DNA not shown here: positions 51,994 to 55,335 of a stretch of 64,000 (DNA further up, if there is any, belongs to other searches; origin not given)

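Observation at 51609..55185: Stand-alone WYL-like / SF1 helicase / DUF2726-nuclease gene (with a trailing small membrane protein) in an AT-richer patch: candidate single-gene defence module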

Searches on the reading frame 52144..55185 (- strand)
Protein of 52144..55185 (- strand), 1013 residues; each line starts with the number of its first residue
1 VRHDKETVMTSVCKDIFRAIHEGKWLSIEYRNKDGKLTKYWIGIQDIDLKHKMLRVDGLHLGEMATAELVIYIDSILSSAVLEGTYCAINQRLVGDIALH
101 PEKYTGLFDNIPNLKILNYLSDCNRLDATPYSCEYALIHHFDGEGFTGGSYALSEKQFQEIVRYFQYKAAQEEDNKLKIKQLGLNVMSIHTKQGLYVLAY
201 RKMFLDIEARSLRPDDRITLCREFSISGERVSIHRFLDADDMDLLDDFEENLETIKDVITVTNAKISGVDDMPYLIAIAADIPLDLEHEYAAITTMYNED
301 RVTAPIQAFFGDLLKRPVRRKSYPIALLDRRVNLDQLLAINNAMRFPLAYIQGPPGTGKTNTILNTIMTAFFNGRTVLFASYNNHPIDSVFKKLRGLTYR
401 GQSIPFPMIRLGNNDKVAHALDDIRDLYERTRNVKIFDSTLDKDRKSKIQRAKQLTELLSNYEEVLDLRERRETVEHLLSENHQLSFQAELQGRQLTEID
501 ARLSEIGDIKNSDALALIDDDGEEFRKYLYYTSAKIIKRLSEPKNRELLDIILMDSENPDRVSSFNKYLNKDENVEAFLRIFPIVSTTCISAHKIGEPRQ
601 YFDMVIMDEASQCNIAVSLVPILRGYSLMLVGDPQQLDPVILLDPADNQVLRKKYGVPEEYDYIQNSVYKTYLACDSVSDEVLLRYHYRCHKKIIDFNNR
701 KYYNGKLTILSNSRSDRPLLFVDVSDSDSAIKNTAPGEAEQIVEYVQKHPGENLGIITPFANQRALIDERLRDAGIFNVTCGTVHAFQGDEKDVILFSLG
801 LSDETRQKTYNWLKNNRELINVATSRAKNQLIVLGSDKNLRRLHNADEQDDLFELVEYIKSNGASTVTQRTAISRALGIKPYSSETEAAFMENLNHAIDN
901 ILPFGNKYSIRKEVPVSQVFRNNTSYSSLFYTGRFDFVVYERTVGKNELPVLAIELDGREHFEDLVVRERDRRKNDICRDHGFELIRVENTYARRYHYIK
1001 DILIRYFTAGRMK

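Call 4: search_protein_families(library=pfam, proteins=[window:52144-55185:-], max_evalue=0.01)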
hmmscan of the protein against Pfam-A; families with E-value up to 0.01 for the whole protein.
window:52144-55185:- (1013 aa): 9 families
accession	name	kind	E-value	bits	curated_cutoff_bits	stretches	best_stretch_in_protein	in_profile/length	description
PF13086.12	AAA_11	-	3.7e-30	106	27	1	332-642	2-255/257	AAA domain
PF13087.12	AAA_12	-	4.8e-25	88.7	27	1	669-837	6-194/195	AAA domain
PF10881.14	DUF2726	-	4.3e-08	33.4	24.7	1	884-997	6-117/126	Protein of unknown function (DUF2726)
PF13245.12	AAA_19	-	4.4e-08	33.8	25.1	1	336-640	1-132/134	AAA domain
PF13604.12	AAA_30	-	6.6e-05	23.2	27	0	333-380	3-52/191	AAA domain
PF01443.25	Viral_helicase1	-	0.00017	21.9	21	0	773-834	178-227/228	Viral superfamily 1 RNA helicase core domain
PF18741.7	MTES_1575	-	0.00032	21.2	38.2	1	934-991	26-79/96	REase_MTES_1575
PF09848.15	SLFN-g3_helicase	-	0.00049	19.9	24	0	350-397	5-54/354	Schlafen group 3, DNA/RNA helicase domain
PF14060.11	DUF4252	-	0.0064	17.1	23.9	0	408-480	16-88/125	Domain of unknown function (DUF4252)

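Call 5: search_protein_families(library=padloc, proteins=[window:52144-55185:-], max_evalue=0.01)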
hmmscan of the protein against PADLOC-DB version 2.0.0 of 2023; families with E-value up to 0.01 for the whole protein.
window:52144-55185:- (1013 aa): 10 families
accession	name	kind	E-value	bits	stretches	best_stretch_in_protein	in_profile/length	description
PDLC03920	MkoA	-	2.4e-53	179.8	1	337-863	621-1101/1112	-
PDLC03924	MkoC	-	1.3e-47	160.6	1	435-862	504-966/1136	-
PDLC03921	MkoA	-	9.2e-46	154.1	2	329-708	1021-1401/1607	-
PDLC05009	PDC-S37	-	5.5e-38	128.5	2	601-835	937-1195/1550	-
PDLC02194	Hhe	-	2.1e-25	86.3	2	575-811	1353-1607/1911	-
PDLC01734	typeIV_RecD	-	5.5e-08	29.5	1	602-640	435-476/763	RecD_0_IVD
PDLC02895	DpdJ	-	2.9e-06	22.4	1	755-851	372-468/2112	DpdJ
PDLC04140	mad8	-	7.3e-05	20.4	1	347-474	28-126/314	mads_8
PDLC00112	GajB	-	0.0002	18.1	0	349-398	21-73/581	UrvD helicase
PDLC00136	GajB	-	0.0021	15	0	779-842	487-554/570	UrvD helicase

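Call 6: search_protein_families(library=ncbifam, proteins=[window:52144-55185:-], max_evalue=0.01)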
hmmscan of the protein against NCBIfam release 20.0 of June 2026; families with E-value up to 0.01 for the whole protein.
window:52144-55185:- (1013 aa): 6 families
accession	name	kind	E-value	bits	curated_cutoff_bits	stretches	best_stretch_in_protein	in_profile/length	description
TIGR00376.1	TIGR00376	hypoth_equivalog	1.4e-42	146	348.9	2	583-865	347-633/639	IGHMBP2 family helicase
NF058533.1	antiphage_ProA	equivalog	2.5e-37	128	1500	2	599-836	1301-1559/1903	anti-phage protein ProA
NF040671.1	PLuB_AAA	exception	9.8e-28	96.1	999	2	599-840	960-1235/1256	PLuB system helicase-like protein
NF042953.1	Hhe_antiphage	equivalog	1.6e-24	85.5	2000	2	600-773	1280-1453/1797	DUF4011 domain-containing anti-phage protein Hhe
TIGR01448.2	helicase_RecD2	equivalog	1.5e-08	33.2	500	1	334-371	319-355/713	SF1B family DNA helicase RecD2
TIGR01447.1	recD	equivalog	5.6e-06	25.2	310.15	0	336-367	154-184/597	exodeoxyribonuclease V subunit alpha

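Call 7: find_homologous_proteins(query=window:52144-55185:-, max_evalue=0.001)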
Query window:52144-55185:- (1013 aa): 3007 proteins with E <= 0.001 among 8000 candidates; the best 120 are listed.
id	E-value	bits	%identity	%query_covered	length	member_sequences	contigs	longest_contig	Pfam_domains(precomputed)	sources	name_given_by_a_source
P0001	0.0e+0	2263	99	99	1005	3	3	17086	PF13087.13,PF13086.13,PF13245.13,PF10881.15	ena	-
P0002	0.0e+0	2036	89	99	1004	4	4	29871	PF13087.13,PF13086.13,PF13604.13,PF13245.13,PF10881.15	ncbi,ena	-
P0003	0.0e+0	1623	70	99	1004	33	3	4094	PF13087.13,PF13086.13,PF01443.25,PF13604.13,PF13245.13,PF10881.15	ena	-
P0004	0.0e+0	1617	88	79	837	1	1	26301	PF13087.13,PF13086.13,PF13245.13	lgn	-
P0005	0.0e+0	1606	69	99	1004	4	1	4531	PF13087.13,PF13086.13,PF13604.13,PF13245.13,PF10881.15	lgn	-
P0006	0.0e+0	1599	69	99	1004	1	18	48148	PF13087.13,PF13086.13,PF13604.13,PF13245.13,PF10881.15,PF09848.16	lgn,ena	-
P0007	0.0e+0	1599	69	99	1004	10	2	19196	PF13087.13,PF13086.13,PF01443.25,PF13604.13,PF13245.13,PF10881.15,PF09848.16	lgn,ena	-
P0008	0.0e+0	1590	69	99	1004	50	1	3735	PF13087.13,PF13086.13,PF13604.13,PF13245.13,PF10881.15,PF09848.16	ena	-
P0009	0.0e+0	1589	69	99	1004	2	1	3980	PF13087.13,PF13086.13,PF13604.13,PF13245.13,PF10881.15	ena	-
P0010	0.0e+0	1587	69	99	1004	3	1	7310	PF13087.13,PF13086.13,PF13604.13,PF13245.13,PF10881.15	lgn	-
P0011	0.0e+0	1586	68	99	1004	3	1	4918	PF13087.13,PF13086.13,PF13604.13,PF13245.13,PF10881.15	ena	-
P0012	0.0e+0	1586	69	99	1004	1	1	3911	PF13087.13,PF13086.13,PF13604.13,PF13245.13,PF10881.15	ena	-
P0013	0.0e+0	1583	68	99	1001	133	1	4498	PF13087.13,PF13086.13,PF13604.13,PF13245.13,PF10881.15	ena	-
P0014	0.0e+0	1581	68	99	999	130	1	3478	PF13087.13,PF13086.13,PF01443.25,PF13604.13,PF13245.13,PF10881.15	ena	-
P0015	0.0e+0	1579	69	99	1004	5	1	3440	PF13087.13,PF13086.13,PF13604.13,PF13245.13,PF09848.16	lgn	-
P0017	0.0e+0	1568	68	99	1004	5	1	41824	PF13087.13,PF13086.13,PF01443.25,PF13604.13,PF13245.13,PF10881.15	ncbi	-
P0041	0.0e+0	1481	64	99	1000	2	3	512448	PF13087.13,PF13086.13,PF01443.25,PF13604.13,PF13245.13,PF18741.8,PF10881.15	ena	-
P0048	0.0e+0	1462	64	99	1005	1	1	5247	PF13087.13,PF13086.13,PF01443.25,PF13604.13,PF13245.13,PF18741.8,PF10881.15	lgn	-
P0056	0.0e+0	1432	62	99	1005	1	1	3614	PF13087.13,PF13086.13,PF01443.25,PF13604.13,PF13245.13,PF10881.15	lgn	-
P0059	0.0e+0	1426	61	99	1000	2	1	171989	PF13087.13,PF13086.13,PF01443.25,PF13604.13,PF13245.13,PF10881.15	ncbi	ncbi:MAG: AAA domain-containing protein [Sedimentibacter sp.]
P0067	0.0e+0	1410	61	99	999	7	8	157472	PF13087.13,PF13086.13,PF13604.13,PF13245.13,PF18741.8,PF10881.15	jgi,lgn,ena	-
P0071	0.0e+0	1407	61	99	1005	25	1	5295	PF13087.13,PF13086.13,PF01443.25,PF13245.13,PF10881.15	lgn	-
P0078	0.0e+0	1403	61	99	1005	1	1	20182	PF13087.13,PF13086.13,PF01443.25,PF13604.13,PF13245.13,PF10881.15,PF09848.16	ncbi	-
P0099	0.0e+0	1393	60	99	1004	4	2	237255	PF13087.13,PF13086.13,PF01443.25,PF13245.13,PF10881.15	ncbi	-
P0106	0.0e+0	1392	60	99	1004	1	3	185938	PF13087.13,PF13086.13,PF01443.25,PF13245.13,PF10881.15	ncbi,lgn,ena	-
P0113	0.0e+0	1391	61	99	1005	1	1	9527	PF13087.13,PF13086.13,PF01443.25,PF13604.13,PF13245.13,PF18741.8,PF10881.15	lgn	-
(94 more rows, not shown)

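Call 14: find_encoding_contigs(protein=P0002, flank=10000, max_places=4)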
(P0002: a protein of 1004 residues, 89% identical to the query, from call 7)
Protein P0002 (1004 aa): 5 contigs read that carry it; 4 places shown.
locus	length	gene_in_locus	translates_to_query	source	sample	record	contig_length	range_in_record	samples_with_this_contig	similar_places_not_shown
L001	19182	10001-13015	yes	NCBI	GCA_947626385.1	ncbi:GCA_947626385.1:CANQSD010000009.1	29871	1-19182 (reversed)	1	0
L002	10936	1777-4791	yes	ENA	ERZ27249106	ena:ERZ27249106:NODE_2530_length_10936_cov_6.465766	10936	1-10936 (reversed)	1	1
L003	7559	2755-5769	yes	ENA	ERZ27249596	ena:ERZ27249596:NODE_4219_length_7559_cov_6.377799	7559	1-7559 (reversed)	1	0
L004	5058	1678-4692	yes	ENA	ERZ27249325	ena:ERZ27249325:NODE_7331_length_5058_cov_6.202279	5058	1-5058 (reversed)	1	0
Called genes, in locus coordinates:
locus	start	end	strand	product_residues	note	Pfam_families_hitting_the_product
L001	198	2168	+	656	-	PF01055:Glyco_hydro_31_2nd, PF21365:Glyco_hydro_31_3rd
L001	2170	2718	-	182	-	PF01863:YgjP-like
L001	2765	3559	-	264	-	PF12833:HTH_18, PF00165:HTH_AraC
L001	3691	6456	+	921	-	PF02018:CBM_4_9 (weak), PF22848:ASD1_dom, PF06964:Alpha-L-AF_C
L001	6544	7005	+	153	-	-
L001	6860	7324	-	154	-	-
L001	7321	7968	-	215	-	PF00702:Hydrolase, PF12710:HAD, PF13419:HAD_2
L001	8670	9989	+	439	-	PF13173:AAA_14, PF13635:DUF4143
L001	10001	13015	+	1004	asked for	PF13086:AAA_11, PF13245:AAA_19 (faint), PF13604:AAA_30 (faint), PF13087:AAA_12, PF10881:DUF2726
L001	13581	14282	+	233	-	PF07722:Peptidase_C26, PF00117:GATase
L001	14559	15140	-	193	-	PF00589:Phage_integrase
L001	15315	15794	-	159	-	PF14659:Phage_int_SAM_3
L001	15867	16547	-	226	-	PF13240:Zn_Ribbon_1 (weak)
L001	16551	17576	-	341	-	PF12773:DZR (faint), PF13240:Zn_Ribbon_1 (faint)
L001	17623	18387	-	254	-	-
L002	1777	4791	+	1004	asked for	PF13086:AAA_11, PF13245:AAA_19 (faint), PF13604:AAA_30 (faint), PF13087:AAA_12, PF10881:DUF2726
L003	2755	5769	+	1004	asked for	PF13086:AAA_11, PF13245:AAA_19 (faint), PF13604:AAA_30 (faint), PF13087:AAA_12, PF10881:DUF2726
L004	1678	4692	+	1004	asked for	PF13086:AAA_11, PF13245:AAA_19 (faint), PF13604:AAA_30 (faint), PF13087:AAA_12, PF10881:DUF2726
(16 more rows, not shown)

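Call 15: find_encoding_contigs(protein=P0041, flank=10000, max_places=3)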
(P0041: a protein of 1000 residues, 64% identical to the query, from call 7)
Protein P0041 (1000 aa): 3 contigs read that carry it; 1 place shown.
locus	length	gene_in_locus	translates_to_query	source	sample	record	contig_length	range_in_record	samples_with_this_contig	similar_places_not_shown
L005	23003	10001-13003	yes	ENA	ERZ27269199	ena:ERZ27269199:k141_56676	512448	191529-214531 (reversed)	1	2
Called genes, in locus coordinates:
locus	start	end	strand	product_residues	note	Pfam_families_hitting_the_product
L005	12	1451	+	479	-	PF00144:Beta-lactamase, PF11954:DUF3471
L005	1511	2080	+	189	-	PF01381:HTH_3, PF12844:HTH_19, PF13560:HTH_31, PF07883:Cupin_2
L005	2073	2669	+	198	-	PF12844:HTH_19, PF13560:HTH_31, PF01381:HTH_3, PF13443:HTH_26 (weak), PF02311:AraC_binding (weak), PF07883:Cupin_2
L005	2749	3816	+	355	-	PF02746:MR_MLE_N, PF13378:MR_MLE_C, PF07476:MAAL_C (faint)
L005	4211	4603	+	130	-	PF00165:HTH_AraC (weak), PF12833:HTH_18, PF00165:HTH_AraC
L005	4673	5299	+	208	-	PF00574:CLP_protease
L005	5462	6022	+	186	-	PF03352:Adenine_glyco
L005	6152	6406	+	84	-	PF02604:PhdYeFM_antitox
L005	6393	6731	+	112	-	PF05016:ParE_toxin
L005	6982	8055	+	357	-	-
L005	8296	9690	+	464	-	PF12229:PG_binding_4, PF03734:YkuD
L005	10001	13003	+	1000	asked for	PF01443:Viral_helicase1 (faint), PF13086:AAA_11, PF13245:AAA_19 (faint), PF13604:AAA_30 (faint), PF13087:AAA_12, PF10881:DUF2726 (weak), PF18741:MTES_1575 (faint)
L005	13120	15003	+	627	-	PF01136:Peptidase_U32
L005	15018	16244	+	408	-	PF00202:Aminotran_3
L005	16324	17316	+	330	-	-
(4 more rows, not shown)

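Call 17: find_encoding_contigs(protein=P0001, flank=10000, max_places=3)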
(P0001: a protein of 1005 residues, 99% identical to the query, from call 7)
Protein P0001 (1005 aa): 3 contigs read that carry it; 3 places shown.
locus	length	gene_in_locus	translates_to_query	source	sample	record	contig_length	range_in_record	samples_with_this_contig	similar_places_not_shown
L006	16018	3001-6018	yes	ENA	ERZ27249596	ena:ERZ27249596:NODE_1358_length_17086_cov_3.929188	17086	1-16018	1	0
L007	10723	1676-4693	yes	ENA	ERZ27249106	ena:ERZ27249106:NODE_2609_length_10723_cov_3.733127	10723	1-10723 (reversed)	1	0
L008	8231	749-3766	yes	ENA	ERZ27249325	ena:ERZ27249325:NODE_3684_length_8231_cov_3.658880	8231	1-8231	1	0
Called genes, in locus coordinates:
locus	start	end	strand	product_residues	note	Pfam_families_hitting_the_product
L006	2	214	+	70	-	?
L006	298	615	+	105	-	-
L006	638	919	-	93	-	PF20648:DUF6809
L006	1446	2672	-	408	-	PF00072:Response_reg, PF08668:HDOD (weak), PF13487:HD_5, PF01966:HD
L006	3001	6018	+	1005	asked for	PF13086:AAA_11, PF13245:AAA_19 (weak), PF13087:AAA_12, PF10881:DUF2726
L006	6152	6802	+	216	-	-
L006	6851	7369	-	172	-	PF01661:Macro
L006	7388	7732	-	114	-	-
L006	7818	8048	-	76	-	-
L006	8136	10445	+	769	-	PF00580:UvrD-helicase, PF13245:AAA_19, PF01443:Viral_helicase1 (faint), PF13361:UvrD_C, PF13538:UvrD_C_2 (weak)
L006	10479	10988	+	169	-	PF03881:Fructosamin_kin, PF01636:APH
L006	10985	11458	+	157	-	PF18050:Cyclophil_like2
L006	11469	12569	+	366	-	PF00248:Aldo_ket_red, PF13183:Fer4_8 (weak), PF13187:Fer4_9 (weak)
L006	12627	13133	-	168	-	PF14270:DUF4358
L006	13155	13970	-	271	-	-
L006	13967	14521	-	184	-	PF04542:Sigma70_r2, PF08281:Sigma70_r4_2 (faint)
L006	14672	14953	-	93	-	-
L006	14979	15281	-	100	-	-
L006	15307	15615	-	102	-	-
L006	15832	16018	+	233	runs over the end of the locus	PF07722:Peptidase_C26, PF00117:GATase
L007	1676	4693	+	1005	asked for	PF13086:AAA_11, PF13245:AAA_19 (weak), PF13087:AAA_12, PF10881:DUF2726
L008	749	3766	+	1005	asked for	PF13086:AAA_11, PF13245:AAA_19 (weak), PF13087:AAA_12, PF10881:DUF2726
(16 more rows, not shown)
